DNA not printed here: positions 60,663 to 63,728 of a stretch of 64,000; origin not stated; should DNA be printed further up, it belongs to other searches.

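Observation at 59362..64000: GHKL (MORC/MutL-like) ATPase, Z1 SF2 NTPase and a putative PD-(D/E)XK gene: a methylase-linked defence effector module with no known mechanism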

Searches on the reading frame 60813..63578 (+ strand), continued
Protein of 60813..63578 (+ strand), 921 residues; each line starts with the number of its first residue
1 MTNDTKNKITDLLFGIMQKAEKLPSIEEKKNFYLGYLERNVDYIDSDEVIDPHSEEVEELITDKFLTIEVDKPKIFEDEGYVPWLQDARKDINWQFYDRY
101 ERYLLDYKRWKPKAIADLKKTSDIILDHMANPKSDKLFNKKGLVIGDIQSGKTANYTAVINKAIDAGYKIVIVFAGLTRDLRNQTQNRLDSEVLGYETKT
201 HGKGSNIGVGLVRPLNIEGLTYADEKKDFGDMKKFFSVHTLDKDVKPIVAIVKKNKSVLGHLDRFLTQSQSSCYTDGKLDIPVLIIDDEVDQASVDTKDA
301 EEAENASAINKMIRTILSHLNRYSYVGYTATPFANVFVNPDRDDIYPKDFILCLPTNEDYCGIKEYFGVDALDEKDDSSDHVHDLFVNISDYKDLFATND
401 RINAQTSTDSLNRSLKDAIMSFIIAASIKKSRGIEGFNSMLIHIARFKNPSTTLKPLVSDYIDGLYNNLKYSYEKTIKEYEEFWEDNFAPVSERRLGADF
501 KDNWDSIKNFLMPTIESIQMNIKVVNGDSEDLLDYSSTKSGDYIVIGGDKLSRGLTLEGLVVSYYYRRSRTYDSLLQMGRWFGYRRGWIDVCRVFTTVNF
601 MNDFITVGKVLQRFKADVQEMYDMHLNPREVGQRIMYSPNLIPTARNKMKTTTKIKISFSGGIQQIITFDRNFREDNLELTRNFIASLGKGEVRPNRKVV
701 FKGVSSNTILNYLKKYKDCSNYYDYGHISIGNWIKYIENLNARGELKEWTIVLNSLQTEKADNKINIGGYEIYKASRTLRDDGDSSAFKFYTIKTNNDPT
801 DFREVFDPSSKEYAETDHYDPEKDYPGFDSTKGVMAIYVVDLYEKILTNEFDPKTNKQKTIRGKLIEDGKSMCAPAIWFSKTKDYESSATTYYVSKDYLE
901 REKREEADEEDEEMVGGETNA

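Call 59: find_homologous_proteins(query=L001:7837-9819:+, max_evalue=0.00001)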
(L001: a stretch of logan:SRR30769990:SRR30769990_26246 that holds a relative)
Query L001:7837-9819:+ (660 aa): 2577 proteins with E <= 0.00001 among 8000 candidates; the best 120 are listed.
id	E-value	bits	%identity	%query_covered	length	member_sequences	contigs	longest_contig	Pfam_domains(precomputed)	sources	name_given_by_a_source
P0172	0.0e+0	1450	98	100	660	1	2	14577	PF22879.2,PF10592.15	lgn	-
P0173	0.0e+0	1438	97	100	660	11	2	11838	PF22879.2,PF10592.15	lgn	-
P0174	0.0e+0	1295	85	100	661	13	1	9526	PF22879.2,PF10592.15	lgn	-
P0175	0.0e+0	1256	83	100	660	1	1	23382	PF22879.2,PF10592.15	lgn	-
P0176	0.0e+0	1145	76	100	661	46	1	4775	PF22879.2,PF10592.15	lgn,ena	-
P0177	0.0e+0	1144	75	100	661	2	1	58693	PF22879.2,PF10592.15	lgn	-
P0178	0.0e+0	1143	75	100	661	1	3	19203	PF22879.2,PF10592.15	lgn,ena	-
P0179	0.0e+0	1142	75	100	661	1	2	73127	PF22879.2,PF10592.15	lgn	-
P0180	0.0e+0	1142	75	100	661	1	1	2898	PF22879.2,PF10592.15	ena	-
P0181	0.0e+0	1142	75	100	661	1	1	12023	PF22879.2,PF10592.15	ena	-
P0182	0.0e+0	1142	75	100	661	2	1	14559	PF22879.2,PF10592.15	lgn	-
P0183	0.0e+0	1141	75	100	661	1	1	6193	PF22879.2,PF10592.15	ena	-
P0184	0.0e+0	1140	75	100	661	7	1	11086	PF22879.2,PF10592.15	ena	-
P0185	0.0e+0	1140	75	100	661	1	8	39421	PF22879.2,PF10592.15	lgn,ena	-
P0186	0.0e+0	1140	75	100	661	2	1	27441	PF22879.2,PF10592.15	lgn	-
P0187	0.0e+0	1139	75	100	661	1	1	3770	PF22879.2,PF10592.15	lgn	-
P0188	0.0e+0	1139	75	100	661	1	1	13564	PF22879.2,PF10592.15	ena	-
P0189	0.0e+0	1138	75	100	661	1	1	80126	PF22879.2,PF10592.15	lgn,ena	-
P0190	0.0e+0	1137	75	100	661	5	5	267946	PF22879.2,PF10592.15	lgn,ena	-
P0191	0.0e+0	1136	75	100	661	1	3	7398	PF22879.2,PF10592.15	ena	-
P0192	0.0e+0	1136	75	100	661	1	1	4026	PF22879.2,PF10592.15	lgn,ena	-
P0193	0.0e+0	1135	75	100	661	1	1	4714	PF22879.2,PF10592.15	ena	-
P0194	0.0e+0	1135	75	100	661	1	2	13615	PF22879.2,PF10592.15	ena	-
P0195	0.0e+0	1134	75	100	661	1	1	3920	PF22879.2,PF10592.15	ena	-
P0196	0.0e+0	1132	75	100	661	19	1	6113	PF22879.2,PF10592.15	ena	-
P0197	0.0e+0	1130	75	100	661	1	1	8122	PF22879.2,PF10592.15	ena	-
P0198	0.0e+0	1082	72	100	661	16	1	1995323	PF22879.2,PF10592.15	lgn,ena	-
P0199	0.0e+0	1055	70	100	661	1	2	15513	PF22879.2,PF10592.15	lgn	-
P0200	0.0e+0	1054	69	100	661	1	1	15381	PF22879.2,PF10592.15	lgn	-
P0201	0.0e+0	1053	69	100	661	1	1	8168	PF22879.2,PF10592.15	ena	-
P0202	0.0e+0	1048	70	100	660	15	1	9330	PF22879.2,PF10592.15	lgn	-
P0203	0.0e+0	1041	69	100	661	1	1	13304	PF22879.2,PF10592.15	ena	-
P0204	0.0e+0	1041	69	100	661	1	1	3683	PF22879.2,PF10592.15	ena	-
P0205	0.0e+0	1041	68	100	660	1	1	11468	PF22879.2,PF10592.15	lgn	-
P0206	0.0e+0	1039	69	100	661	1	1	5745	PF22879.2,PF10592.15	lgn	-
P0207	0.0e+0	1039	69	100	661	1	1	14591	PF22879.2,PF10592.15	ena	-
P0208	0.0e+0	1035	69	100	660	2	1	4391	PF22879.2,PF10592.15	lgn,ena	-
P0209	0.0e+0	1035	69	100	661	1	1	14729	PF22879.2,PF10592.15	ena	-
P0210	0.0e+0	1035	69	100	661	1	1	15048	PF22879.2,PF10592.15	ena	-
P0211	0.0e+0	1029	70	100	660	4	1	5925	PF22879.2,PF10592.15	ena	-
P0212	3.8e-296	1002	66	100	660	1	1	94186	PF22879.2,PF10592.15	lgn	-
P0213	5.5e-296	1001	66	100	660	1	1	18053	PF22879.2,PF10592.15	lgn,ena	-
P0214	1.3e-295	1000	66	100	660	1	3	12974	PF22879.2,PF10592.15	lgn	-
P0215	6.6e-295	998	66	100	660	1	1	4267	PF22879.2,PF10592.15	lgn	-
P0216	6.7e-295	998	66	100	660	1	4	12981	PF22879.2,PF10592.15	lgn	-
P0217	2.1e-294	996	66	100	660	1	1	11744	PF22879.2,PF10592.15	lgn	-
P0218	4.7e-294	995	65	100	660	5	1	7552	PF22879.2,PF10592.15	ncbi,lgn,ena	-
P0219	6.1e-292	988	65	100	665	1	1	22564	PF22879.2,PF10592.15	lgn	-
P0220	1.1e-291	987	66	100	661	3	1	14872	PF22879.2,PF10592.15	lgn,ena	-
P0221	1.6e-286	970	67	100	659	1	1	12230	PF22879.2,PF10592.15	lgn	-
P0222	1.3e-276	937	62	100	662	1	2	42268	PF22879.2,PF10592.15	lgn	-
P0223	1.8e-276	937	98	65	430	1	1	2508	PF22879.2,PF10592.15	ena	-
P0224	3.8e-276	936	63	100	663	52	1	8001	PF22879.2,PF10592.15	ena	-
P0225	4.2e-275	932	64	100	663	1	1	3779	PF22879.2,PF10592.15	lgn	-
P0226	3.8e-272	922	85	73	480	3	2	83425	PF10592.15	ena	-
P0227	2.8e-269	913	63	100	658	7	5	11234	PF22879.2,PF10592.15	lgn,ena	-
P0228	4.9e-269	912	63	100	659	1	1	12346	PF22879.2,PF10592.15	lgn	-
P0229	3.6e-267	906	62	100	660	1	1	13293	PF22879.2,PF10592.15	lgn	-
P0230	9.6e-265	898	74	80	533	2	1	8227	PF10592.15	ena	-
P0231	1.1e-262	891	61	100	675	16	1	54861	PF22879.2,PF10592.15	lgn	-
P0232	1.8e-260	884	60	100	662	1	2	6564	PF22879.2,PF10592.15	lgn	-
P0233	4.6e-260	883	60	100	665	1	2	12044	PF22879.2,PF10592.15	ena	-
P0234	4.9e-259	879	59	100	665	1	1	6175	PF22879.2,PF10592.15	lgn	-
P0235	1.4e-258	878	60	100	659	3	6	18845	PF22879.2,PF10592.15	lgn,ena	-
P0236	1.0e-256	872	59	100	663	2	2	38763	PF22879.2,PF10592.15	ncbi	-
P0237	1.6e-254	864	59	100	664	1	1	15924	PF22879.2,PF10592.15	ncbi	-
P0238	5.2e-254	863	59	100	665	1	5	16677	PF22879.2,PF10592.15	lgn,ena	-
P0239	1.0e-252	858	59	100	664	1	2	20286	PF22879.2,PF10592.15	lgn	-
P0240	1.1e-252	858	59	100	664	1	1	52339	PF22879.2,PF10592.15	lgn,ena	-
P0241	1.5e-252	858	59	100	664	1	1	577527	PF22879.2,PF10592.15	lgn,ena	-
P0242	1.6e-252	858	59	100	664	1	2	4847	PF22879.2,PF10592.15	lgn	-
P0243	1.7e-252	858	59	100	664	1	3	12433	PF22879.2,PF10592.15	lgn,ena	-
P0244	4.7e-252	856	59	100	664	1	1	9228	PF22879.2,PF10592.15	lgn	-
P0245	5.4e-252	856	59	100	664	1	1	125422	PF22879.2,PF10592.15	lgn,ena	-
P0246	5.9e-252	856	59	100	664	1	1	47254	PF22879.2,PF10592.15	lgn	-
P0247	6.3e-252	856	59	100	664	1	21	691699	PF22879.2,PF10592.15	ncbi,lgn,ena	-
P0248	6.4e-252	856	59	100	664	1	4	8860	PF22879.2,PF10592.15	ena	-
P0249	8.9e-252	855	59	100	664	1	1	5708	PF22879.2,PF10592.15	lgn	-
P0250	2.3e-251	854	57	100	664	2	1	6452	PF22879.2,PF10592.15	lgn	-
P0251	6.3e-251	852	59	100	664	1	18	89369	PF22879.2,PF10592.15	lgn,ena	-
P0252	9.5e-251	852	59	100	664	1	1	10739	PF22879.2,PF10592.15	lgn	-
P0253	1.5e-250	851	59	100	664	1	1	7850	PF22879.2,PF10592.15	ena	-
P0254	1.8e-250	851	58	100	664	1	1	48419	PF22879.2,PF10592.15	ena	-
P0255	1.9e-250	851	59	100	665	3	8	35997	PF22879.2,PF10592.15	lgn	-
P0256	2.3e-250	850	58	100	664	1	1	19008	PF22879.2,PF10592.15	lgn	-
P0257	1.8e-249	848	59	100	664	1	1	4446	PF22879.2,PF10592.15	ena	-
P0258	9.6e-247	839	57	100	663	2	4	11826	PF22879.2,PF10592.15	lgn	-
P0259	2.2e-246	837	57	100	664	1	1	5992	PF22879.2,PF10592.15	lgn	-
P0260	3.1e-246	837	57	100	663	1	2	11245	PF22879.2,PF10592.15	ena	-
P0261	3.3e-242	824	57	100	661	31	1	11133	PF22879.2,PF10592.15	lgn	-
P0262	2.1e-241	821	75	72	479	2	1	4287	PF10592.15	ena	-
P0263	6.8e-233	793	67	79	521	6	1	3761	PF10592.15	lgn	-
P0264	2.3e-217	742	52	100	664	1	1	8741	PF22879.2,PF10592.15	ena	-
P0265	4.2e-213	727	51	100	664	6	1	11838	PF22879.2,PF10592.15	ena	-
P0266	3.9e-212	724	51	100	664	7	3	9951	PF22879.2,PF10592.15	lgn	-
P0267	4.2e-212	724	51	100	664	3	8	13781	PF22879.2,PF10592.15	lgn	-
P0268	1.2e-211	723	51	100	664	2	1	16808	PF22879.2,PF10592.15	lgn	-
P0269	5.6e-211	720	50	100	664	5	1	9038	PF22879.2,PF10592.15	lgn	-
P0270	2.8e-210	718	50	100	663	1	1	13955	PF22879.2,PF10592.15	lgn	-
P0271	3.4e-210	718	51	100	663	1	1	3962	PF22879.2,PF10592.15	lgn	-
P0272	3.9e-210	718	51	100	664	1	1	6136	PF22879.2,PF10592.15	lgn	-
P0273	3.9e-208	711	51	100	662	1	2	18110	PF22879.2,PF10592.15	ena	-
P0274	3.1e-205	701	50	99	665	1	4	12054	PF22879.2,PF10592.15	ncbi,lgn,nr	ncbi:MAG: AIPR family protein [Clostridia bacterium]|nr:AIPR family protein [Clostridia bacterium]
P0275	2.0e-204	699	49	100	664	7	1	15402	PF22879.2,PF10592.15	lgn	-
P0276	4.8e-201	688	49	100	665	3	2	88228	PF22879.2,PF10592.15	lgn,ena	-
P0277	1.6e-197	676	47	100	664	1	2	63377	PF22879.2,PF10592.15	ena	-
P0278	2.3e-196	672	48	100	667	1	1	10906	PF22879.2,PF10592.15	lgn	-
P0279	4.6e-196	671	48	100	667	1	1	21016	PF22879.2,PF10592.15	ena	-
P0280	8.5e-196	670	48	100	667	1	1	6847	PF22879.2,PF10592.15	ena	-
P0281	1.6e-195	669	47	100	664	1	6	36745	PF22879.2,PF10592.15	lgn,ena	-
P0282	5.5e-194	664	48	100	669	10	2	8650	PF22879.2,PF10592.15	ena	-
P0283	7.6e-194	664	47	100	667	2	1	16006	PF22879.2,PF10592.15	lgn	-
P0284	1.3e-193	663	75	61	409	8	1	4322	PF22879.2,PF10592.15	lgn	-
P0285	1.5e-191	656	46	100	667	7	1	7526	PF22879.2,PF10592.15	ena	-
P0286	1.5e-191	656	58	78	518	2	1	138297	PF22879.2,PF10592.15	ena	-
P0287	6.5e-191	654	47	100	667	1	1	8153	PF22879.2,PF10592.15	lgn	-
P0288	1.1e-189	650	49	100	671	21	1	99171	PF22879.2,PF10592.15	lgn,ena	-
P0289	5.7e-189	648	78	55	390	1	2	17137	PF10592.15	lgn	-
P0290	4.7e-188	645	46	100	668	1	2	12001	PF22879.2,PF10592.15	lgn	-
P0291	2.5e-186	639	48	100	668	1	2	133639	PF22879.2,PF10592.15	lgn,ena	-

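Call 61: predict_structure(alignment_id=A2)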
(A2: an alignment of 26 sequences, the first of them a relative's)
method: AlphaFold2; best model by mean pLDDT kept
length: 182 residues; sequences in the alignment: 26
mean_pLDDT: 91.2   pTM: 0.88
mean pLDDT of the five models: 91.2, 90.8, 90.6, 90.4, 89.1
residues with pLDDT >= 90: 132; 70-90: 44; 50-70: 6; < 50: 0
segments of 3 or more residues with pLDDT < 50: none
pLDDT, mean of each block of 10 residues (from residue 1): 88 92 89 74 86 94 98 97 95 96 83 92 87 94 96 96 97 92 79
secondary structure, 60 per line:
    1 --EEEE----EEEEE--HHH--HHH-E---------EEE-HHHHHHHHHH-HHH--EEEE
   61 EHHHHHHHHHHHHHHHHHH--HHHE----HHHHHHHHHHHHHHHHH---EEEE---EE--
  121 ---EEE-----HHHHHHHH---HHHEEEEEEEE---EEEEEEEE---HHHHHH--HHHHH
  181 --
elements in order: E3-6 E11-15 E37-39 H41-50 E57-61 H62-79 H90-106 E110-113 E124-126 H132-139 E146-153 E157-164 H168-173 H176-180

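Call 65: fold_search(model_id=the predicted structure, library=pdb)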
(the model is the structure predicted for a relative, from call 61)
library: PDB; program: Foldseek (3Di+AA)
matches with E <= 10: 279; with E <= 0.001: 0
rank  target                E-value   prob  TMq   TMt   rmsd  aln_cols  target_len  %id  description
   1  8oj1_A                7.5e-02  0.38  0.33  0.22  13.5       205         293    6  Crystal structure of the DNA binding domain of M. polymorpha Auxin Response Factor 2 (MpARF2) in complex with High Aff (released 2024-04-03)
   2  3zi5_A                1.7e-01  0.41  0.37  0.40   6.8       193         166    9  Crystal STRUCTURE OF RESTRICTION ENDONUCLEASE BFII C-TERMINAL RECOGNITION DOMAIN IN COMPLEX WITH COGNATE DNA (released 2014-01-15)
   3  2c1l_A                2.8e-01  0.51  0.41  0.23   8.1       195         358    9  Structure of the BfiI restriction endonuclease (released 2005-10-07)
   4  6sdg_B                3.1e-01  0.14  0.20  0.13  10.1        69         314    9  Crystal structure of the DNA binding domain of M. polymorpha Auxin Response Factor 2 (MpARF2) in complex with High Aff (released 2020-04-08)
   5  4ubf_A                5.5e-01  0.03  0.13  0.09  12.3        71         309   15  HsMCAK motor domain complex (released 2015-05-06)
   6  4ldu                  6.2e-01  0.14  0.23  0.14  12.3        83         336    7  Crystal structure of the DNA binding domain of Arabidopsis thaliana auxin response factor 5 (released 2014-02-12)
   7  8oj2_A                6.6e-01  0.13  0.23  0.15  13.0        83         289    8  Crystal structure of the DNA binding domain of M. polymorpha Auxin Response Factor 2 (MpARF2) in complex with protomor (released 2024-04-17)
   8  5xjb_B                7.1e-01  0.02  0.18  0.12  18.8       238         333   10  The Crystal Structure of the Minimal Core Domain of the Microtubule Depolymerizer KIF2C Complexed with ADP-Mg-BeFx (released 2017-09-13)
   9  5mwl_A                8.0e-01  0.03  0.13  0.07  14.3       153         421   12  INOSITOL 1,3,4,5,6-PENTAKISPHOSPHATE 2-KINASE FROM M. MUSCULUS IN COMPLEX WITH ATP and IP5 (released 2017-05-10)
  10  6c5d_B                1.2e+00  0.11  0.23  0.29   5.5        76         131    6  N-terminal domain of Helicobacter pylori LlaJI.R1 (released 2018-06-27)
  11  6sdg_A                1.3e+00  0.10  0.20  0.12   3.7        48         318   10  Crystal structure of the DNA binding domain of M. polymorpha Auxin Response Factor 2 (MpARF2) in complex with High Aff (released 2020-04-08)
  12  1pk8_F                1.5e+00  0.04  0.17  0.13  12.6       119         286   15  Crystal Structure of Rat Synapsin I C Domain Complexed to Ca.ATP (released 2004-03-23)
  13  4ubf_C                1.5e+00  0.01  0.13  0.09  12.6        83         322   16  HsMCAK motor domain complex (released 2015-05-06)
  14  1pk8_C                1.7e+00  0.04  0.16  0.12   7.8        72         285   18  Crystal Structure of Rat Synapsin I C Domain Complexed to Ca.ATP (released 2004-03-23)
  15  1pk8_G                1.9e+00  0.04  0.16  0.11   9.4        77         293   17  Crystal Structure of Rat Synapsin I C Domain Complexed to Ca.ATP (released 2004-03-23)
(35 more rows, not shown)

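Call 66: search_dna_similar(query=window:60813-63578:+, collection=plasmids, mode=protein, max_rows=15)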
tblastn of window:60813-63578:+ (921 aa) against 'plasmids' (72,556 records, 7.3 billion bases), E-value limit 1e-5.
Records with a match: 41; places in all: 41; records where one place covers at least 80% of the query: 11.
Best place of each record, by identity: <60% 41.
By first word of the organism name: Rhizobium 6; Agrobacterium 3; Streptomyces 3; Azospirillum 2; Ensifer 2; Priestia 2; Neorhizobium 2; Hymenobacter 2; Neisseria 2; Terribacillus 1; and 16 more.
By predicted mobility (MOB-suite, as given by PLSDB): non-mobilizable 28; mobilizable 7; conjugative 6.
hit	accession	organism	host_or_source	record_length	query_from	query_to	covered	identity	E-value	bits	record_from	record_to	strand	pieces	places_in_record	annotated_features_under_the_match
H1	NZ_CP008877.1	Terribacillus goriensis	Cryptomeria japonica var. sinensis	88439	84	783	76%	35.2%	3e-97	343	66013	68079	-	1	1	Z1 domain-containing protein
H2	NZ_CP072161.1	Rhizobium sp. B230/85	Himalayan blackberry,cell culture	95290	7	814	88%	30.3%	1e-87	315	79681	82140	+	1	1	Z1 domain-containing protein | hypothetical protein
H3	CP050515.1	Rhizobium leguminosarum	Trifolium repens,cell culture,root ...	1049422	86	841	82%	32.4%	2e-91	326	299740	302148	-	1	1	Z1 domain-containing protein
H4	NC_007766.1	Rhizobium etli CFN 42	-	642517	10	841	90%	29.1%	4e-85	307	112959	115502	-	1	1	Z1 domain-containing protein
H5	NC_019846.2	Sinorhizobium meliloti GR4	-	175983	10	841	90%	28.6%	7e-86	309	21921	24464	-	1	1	Z1 domain-containing protein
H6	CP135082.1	Agrobacterium pusense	Single cell,Heavy rainforest soil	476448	16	753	80%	31.6%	2e-99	350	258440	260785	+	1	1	record has no annotation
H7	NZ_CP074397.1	Agrobacterium salinitolerans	Cotton,tiaaue sample,root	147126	75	826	82%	31.0%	4e-101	355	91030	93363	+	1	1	Z1 domain-containing protein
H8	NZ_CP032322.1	Azospirillum argentinense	soil sample,Agricultural field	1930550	55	778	79%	32.1%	2e-110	382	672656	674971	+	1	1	record has no annotation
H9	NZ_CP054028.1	Rhizobium hidalgonense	Pisum sativum l. (pea),Pure culture,Pea ...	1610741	83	841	82%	30.5%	5e-85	307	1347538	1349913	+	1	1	record has no annotation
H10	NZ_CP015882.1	Ensifer adhaerens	silty clay loam soil (pH 6.1)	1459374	82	841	83%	30.1%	2e-88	317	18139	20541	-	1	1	none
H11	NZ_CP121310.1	Ensifer adhaerens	bacterial colony,soil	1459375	82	841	83%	30.1%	2e-88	317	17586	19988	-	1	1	none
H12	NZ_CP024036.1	Priestia aryabhattai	single cell,enriched culture of compost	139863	81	758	74%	33.7%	2e-89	320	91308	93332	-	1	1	Z1 domain-containing protein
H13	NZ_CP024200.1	Thalassospira marina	-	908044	78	782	77%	31.9%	2e-98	347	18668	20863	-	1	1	Z1 domain-containing protein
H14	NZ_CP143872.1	Synechococcus elongatus IITB6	whole organism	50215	48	768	78%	31.2%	8e-84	303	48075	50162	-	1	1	none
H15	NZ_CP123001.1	Neorhizobium petrolearium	single cell,petroleum contaminated soil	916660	16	753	80%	30.4%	9e-97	342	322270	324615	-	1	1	Z1 domain-containing protein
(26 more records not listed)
